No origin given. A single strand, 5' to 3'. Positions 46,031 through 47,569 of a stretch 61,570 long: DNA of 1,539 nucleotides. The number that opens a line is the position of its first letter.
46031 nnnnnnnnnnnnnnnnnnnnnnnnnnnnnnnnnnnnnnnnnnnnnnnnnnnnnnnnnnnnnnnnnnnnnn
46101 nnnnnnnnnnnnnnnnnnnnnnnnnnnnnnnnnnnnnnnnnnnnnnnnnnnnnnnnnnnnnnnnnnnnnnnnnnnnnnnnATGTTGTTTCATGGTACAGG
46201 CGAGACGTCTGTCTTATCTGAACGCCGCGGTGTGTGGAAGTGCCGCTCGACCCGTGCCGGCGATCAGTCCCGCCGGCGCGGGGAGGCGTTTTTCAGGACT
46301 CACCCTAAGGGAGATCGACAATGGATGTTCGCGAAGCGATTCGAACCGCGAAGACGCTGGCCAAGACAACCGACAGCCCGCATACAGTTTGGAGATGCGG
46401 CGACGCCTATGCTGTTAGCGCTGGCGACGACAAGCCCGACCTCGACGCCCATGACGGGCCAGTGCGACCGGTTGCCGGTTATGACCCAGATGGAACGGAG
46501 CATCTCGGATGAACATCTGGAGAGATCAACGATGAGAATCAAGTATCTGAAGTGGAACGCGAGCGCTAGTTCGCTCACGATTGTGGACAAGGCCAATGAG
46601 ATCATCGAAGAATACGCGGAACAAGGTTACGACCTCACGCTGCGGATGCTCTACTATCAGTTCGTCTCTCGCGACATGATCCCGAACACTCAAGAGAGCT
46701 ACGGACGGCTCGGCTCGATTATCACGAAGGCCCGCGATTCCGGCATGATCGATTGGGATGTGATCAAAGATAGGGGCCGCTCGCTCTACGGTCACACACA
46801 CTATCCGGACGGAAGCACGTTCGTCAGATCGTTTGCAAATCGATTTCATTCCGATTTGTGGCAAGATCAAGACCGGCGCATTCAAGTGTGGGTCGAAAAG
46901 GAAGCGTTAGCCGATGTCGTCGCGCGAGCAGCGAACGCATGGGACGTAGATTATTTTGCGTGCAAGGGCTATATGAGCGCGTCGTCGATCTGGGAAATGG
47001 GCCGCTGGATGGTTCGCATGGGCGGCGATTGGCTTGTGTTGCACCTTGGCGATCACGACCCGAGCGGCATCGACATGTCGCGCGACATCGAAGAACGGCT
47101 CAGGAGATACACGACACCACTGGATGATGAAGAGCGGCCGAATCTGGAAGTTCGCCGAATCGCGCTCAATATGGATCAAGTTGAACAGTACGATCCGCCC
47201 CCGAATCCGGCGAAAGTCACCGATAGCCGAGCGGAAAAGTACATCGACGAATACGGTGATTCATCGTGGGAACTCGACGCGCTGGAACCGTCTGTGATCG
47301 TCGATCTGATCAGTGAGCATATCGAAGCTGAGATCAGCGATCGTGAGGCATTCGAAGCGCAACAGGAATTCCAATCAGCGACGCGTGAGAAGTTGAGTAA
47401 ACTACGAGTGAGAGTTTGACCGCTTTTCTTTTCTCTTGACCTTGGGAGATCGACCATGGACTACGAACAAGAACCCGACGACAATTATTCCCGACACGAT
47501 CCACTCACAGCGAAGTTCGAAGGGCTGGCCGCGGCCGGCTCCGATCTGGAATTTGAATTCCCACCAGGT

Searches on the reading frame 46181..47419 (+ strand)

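Call 9: search_protein_families(library=phrogs, max_evalue=0.001, proteins=[window:46181-47419:+])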
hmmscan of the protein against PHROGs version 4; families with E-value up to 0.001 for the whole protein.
window:46181-47419:+ (412 aa): 1 family
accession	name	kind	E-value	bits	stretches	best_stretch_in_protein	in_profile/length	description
phrog_6247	-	DNA, RNA and nucleotide metabolism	1.5e-101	340.6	1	118-408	2-288/303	DNA topoisomerase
